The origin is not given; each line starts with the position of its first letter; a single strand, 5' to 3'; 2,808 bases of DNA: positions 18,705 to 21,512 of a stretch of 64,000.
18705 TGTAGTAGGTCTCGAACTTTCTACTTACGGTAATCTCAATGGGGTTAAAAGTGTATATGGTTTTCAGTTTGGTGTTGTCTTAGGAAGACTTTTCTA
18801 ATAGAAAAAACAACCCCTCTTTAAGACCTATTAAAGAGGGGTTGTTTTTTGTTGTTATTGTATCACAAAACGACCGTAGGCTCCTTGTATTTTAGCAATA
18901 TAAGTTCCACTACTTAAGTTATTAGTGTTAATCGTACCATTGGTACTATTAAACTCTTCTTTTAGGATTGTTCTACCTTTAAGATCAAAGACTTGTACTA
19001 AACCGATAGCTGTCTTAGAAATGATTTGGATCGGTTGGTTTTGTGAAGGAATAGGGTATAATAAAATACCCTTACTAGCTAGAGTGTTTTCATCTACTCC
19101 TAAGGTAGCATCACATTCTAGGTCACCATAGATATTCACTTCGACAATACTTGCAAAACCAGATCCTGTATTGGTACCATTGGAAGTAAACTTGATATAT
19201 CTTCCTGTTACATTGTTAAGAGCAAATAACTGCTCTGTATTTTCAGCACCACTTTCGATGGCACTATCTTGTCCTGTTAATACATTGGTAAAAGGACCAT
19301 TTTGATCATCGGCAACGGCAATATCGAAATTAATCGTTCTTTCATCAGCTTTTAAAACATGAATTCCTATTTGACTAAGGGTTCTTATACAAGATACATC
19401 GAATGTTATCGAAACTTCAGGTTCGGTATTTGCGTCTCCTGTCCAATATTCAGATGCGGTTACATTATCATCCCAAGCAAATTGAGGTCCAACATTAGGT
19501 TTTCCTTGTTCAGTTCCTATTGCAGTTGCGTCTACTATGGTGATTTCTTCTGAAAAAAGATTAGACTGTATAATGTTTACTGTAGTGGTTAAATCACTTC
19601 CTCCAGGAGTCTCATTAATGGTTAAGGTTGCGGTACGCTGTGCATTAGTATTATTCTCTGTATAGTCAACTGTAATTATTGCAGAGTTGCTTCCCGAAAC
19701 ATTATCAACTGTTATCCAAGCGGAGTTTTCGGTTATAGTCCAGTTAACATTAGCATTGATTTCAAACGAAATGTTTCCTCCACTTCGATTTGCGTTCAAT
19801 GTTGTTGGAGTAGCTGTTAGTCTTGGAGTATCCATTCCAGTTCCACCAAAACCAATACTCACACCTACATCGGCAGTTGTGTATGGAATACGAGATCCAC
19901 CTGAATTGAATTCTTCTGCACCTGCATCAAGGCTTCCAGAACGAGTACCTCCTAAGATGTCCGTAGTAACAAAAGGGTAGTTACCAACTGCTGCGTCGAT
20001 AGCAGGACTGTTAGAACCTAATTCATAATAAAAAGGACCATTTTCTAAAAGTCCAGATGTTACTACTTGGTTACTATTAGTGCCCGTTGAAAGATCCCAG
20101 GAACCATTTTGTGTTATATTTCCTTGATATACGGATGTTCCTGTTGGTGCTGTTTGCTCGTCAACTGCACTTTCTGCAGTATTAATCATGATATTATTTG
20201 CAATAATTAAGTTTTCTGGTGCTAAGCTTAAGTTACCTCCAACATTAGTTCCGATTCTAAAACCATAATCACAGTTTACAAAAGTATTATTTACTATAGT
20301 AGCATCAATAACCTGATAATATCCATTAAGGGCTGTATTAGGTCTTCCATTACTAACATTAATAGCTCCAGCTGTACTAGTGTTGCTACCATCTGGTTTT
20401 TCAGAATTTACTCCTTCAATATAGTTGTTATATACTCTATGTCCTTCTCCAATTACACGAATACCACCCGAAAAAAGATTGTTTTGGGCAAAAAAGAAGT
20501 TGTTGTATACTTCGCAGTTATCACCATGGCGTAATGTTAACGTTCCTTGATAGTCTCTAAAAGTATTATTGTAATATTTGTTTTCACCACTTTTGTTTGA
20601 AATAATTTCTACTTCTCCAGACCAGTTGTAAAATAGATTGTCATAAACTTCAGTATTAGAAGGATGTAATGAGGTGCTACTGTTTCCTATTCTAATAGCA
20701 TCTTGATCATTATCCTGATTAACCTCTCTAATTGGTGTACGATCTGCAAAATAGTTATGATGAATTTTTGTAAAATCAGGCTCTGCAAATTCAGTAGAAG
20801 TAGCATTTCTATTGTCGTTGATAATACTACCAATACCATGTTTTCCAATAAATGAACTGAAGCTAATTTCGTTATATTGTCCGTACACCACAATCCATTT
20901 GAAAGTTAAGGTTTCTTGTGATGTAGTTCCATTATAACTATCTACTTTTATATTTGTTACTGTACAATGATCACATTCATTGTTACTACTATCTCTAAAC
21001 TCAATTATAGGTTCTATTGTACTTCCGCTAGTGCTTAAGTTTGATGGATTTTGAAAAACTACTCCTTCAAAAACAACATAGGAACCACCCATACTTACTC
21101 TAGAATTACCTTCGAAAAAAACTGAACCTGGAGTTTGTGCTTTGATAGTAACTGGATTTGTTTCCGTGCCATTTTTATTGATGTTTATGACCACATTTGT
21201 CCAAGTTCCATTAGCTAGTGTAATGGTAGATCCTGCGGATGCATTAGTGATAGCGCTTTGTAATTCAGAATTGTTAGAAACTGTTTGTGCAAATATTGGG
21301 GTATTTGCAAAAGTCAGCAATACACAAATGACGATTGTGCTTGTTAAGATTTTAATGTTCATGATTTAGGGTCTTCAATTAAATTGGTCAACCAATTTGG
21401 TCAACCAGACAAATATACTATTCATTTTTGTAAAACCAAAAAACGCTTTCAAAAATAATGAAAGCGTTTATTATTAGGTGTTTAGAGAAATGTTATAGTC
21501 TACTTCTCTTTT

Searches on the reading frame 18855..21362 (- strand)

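Call 5: search_protein_families(library=pfam, proteins=[window:18855-21362:-], max_evalue=0.01)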
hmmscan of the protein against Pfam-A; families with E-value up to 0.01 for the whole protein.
window:18855-21362:- (835 aa): 5 families
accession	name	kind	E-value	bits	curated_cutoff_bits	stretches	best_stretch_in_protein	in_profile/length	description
PF14592.12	Chondroitinas_B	-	1.2e-74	252.3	24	1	28-395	1-357/426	Chondroitinase B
PF00754.31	F5_F8_type_C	-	1.4e-08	35.3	28.2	1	621-742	12-127/127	F5/8 type C domain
PF19190.6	BACON_2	-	2.2e-08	34.3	25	1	515-594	2-88/94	Viral BACON domain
PF18962.6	Por_Secre_tail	-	7.1e-08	33.1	27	1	768-828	1-65/75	Secretion system C-terminal sorting domain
PF13004.13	BACON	-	1.5e-05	25.3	25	1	540-599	2-60/61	Putative binding domain, N-terminal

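Call 6: search_protein_families(library=ncbifam, proteins=[window:18855-21362:-], max_evalue=0.01)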
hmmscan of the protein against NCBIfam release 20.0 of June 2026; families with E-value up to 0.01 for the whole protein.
window:18855-21362:- (835 aa): 4 families
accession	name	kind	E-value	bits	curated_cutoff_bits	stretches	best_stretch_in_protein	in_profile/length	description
TIGR04183.1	Por_Secre_tail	domain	1.2e-08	34.8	23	1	768-835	1-72/72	T9SS type A sorting domain-containing protein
NF050177.1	TapA_OM_Porphy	equivalog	3.2e-06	26.2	500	1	743-833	448-538/544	TapA/TapC family T9SS-dependent outer membrane protein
NF033708.1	T9SS_Cterm_ChiA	domain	1.4e-05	24.8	40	1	789-829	4-45/55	T9SS sorting signal type C domain-containing protein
NF041518.1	choice_anch_Q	domain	0.00012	22.2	25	1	442-485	12-57/58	choice-of-anchor Q domain-containing protein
